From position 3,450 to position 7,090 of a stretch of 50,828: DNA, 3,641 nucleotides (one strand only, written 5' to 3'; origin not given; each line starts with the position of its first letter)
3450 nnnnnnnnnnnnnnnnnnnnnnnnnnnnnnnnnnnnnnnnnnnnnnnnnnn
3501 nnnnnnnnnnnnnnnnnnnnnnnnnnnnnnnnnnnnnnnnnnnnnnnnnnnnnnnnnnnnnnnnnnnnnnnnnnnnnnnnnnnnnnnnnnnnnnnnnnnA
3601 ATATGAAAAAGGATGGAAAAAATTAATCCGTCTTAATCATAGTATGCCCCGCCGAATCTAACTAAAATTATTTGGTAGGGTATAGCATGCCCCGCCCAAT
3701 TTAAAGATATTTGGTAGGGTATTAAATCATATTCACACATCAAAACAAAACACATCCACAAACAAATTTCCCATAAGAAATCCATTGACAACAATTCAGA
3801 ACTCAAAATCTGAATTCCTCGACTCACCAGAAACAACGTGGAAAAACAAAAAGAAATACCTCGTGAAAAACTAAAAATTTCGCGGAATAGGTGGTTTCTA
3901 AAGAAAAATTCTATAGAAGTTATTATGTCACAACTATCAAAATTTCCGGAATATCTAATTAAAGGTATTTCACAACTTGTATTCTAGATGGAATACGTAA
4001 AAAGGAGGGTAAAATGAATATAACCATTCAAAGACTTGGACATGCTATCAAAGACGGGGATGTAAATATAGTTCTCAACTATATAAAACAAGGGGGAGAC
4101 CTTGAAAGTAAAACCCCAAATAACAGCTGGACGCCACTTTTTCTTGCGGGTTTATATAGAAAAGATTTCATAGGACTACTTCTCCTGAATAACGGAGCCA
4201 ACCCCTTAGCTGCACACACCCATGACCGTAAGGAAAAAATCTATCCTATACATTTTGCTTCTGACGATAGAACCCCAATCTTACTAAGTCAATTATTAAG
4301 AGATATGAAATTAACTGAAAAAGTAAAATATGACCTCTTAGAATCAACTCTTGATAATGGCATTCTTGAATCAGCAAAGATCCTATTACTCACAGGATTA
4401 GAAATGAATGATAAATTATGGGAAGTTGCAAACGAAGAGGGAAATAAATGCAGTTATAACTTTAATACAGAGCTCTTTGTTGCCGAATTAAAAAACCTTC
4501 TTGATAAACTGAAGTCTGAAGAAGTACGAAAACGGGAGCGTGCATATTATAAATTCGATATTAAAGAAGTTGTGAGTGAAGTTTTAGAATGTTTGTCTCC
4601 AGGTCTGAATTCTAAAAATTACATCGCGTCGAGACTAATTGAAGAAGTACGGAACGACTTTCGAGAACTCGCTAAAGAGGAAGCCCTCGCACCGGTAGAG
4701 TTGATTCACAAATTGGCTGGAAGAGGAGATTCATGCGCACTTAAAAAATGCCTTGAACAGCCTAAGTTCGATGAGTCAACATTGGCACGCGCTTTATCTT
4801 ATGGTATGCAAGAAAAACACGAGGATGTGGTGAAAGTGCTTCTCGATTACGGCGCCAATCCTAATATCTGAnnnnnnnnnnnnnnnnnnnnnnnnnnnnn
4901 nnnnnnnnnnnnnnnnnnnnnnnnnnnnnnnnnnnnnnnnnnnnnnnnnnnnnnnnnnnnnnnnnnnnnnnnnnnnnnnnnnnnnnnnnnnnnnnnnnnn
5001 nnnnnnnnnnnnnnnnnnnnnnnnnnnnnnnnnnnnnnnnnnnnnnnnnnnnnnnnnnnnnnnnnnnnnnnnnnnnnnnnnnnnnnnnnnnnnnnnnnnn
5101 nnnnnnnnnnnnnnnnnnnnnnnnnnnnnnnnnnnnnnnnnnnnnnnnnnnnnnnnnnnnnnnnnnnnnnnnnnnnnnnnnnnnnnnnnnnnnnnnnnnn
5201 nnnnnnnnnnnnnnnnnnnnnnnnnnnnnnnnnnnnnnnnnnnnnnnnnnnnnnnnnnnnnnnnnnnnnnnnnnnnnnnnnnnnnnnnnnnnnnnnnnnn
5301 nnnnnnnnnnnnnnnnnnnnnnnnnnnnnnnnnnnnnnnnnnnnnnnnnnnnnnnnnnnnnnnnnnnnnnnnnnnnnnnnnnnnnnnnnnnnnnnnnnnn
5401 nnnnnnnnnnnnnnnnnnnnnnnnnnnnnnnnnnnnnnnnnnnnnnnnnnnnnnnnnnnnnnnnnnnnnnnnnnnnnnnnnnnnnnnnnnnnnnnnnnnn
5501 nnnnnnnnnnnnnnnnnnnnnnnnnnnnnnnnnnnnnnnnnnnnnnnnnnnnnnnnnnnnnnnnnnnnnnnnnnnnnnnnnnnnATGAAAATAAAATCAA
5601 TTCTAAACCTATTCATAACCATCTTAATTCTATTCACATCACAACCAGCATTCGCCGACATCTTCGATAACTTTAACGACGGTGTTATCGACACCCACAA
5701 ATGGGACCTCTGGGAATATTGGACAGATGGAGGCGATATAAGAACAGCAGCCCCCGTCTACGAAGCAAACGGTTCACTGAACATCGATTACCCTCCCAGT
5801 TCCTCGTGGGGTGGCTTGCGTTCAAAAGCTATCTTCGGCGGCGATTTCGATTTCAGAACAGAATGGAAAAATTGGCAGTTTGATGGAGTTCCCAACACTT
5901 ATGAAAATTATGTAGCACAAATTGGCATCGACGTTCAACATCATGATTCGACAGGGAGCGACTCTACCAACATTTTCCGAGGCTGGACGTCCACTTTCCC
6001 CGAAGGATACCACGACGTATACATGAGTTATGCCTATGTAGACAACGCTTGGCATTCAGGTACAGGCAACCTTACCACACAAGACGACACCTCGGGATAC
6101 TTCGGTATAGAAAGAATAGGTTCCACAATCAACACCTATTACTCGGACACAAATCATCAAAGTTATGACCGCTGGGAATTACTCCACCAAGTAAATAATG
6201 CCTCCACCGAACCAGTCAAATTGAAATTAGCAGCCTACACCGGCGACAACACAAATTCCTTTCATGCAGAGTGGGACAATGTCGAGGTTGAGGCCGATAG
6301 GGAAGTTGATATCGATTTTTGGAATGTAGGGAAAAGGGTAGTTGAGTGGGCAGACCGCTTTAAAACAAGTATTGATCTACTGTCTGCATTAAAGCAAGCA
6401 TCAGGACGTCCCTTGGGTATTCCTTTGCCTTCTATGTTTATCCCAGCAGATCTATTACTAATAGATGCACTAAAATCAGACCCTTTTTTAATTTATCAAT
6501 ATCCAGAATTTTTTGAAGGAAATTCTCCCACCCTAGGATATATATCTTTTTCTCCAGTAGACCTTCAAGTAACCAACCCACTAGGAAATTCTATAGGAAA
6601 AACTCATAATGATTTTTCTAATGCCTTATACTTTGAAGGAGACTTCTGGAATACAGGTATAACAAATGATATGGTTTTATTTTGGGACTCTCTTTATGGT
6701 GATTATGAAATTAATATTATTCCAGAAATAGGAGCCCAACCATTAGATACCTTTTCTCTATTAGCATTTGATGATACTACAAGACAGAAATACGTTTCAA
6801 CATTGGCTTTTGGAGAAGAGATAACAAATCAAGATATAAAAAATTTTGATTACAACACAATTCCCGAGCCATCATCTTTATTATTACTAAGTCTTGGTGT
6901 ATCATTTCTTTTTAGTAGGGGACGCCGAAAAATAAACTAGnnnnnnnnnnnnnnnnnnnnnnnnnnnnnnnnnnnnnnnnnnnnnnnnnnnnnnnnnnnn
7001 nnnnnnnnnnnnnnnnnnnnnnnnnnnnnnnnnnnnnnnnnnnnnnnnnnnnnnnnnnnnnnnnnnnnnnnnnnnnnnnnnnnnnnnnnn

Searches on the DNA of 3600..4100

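Call 75: search_rna_families(source=window, start=3600, end=4100, threshold=evalue, max_evalue=10)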
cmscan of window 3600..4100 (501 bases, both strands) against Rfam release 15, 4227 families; matches with E-value up to 10: 3.
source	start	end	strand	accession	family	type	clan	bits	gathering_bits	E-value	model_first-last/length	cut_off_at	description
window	3796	3949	-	RF02104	DLEU1_2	Gene; lncRNA;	-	14.2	100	9.7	168-344/344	no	Deleted in lymphocytic leukemia 1 conserved region 2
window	3613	3639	+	RF02119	FTX_1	Gene; lncRNA;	-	12.7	50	7.4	46-71/71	no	FTX transcript, XIST regulator conserved region 1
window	3709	3766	+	RF01089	PK-repBA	Cis-reg;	-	12.5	45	4.9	1-124/124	no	Pseudoknot of the regulatory region of the repBA gene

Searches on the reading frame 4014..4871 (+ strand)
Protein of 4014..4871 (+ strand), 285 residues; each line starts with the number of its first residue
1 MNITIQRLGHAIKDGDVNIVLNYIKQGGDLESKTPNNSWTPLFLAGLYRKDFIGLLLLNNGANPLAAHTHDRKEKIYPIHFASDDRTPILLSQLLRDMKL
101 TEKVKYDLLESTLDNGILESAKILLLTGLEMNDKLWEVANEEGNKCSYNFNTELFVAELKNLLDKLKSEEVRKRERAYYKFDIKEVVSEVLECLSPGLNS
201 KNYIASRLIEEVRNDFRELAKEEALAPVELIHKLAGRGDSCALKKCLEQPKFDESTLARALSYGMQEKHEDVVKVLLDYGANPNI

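Call 11: search_protein_families(library=pfam, proteins=[window:4014-4871:+], max_evalue=0.001)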
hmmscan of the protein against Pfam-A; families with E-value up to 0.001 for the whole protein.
window:4014-4871:+ (285 aa): 3 families
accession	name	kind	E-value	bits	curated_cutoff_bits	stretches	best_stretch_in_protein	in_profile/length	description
PF12796.13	Ank_2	-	3.3e-08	34.4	27.3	0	10-64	35-86/90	Ankyrin repeats (3 copies)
PF00023.36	Ank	-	1.8e-06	28.4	21.1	0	265-285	10-30/33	Ankyrin repeat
PF13606.12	Ank_3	-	1.5e-05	25.4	22.3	0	265-285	10-30/30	Ankyrin repeat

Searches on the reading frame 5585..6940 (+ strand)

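Call 11: search_protein_families(library=pfam, proteins=[window:5585-6940:+], max_evalue=0.001)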
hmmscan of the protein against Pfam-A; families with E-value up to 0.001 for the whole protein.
window:5585-6940:+ (451 aa): 2 families
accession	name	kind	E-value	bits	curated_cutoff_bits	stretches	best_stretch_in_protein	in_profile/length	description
PF07589.16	PEP-CTERM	-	7.7e-05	23.1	20.7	1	425-448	1-24/24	PEP-CTERM motif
PF07622.18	DUF1583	-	0.00038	20.2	22.9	0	156-239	156-237/256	Protein of unknown function (DUF1583) C domain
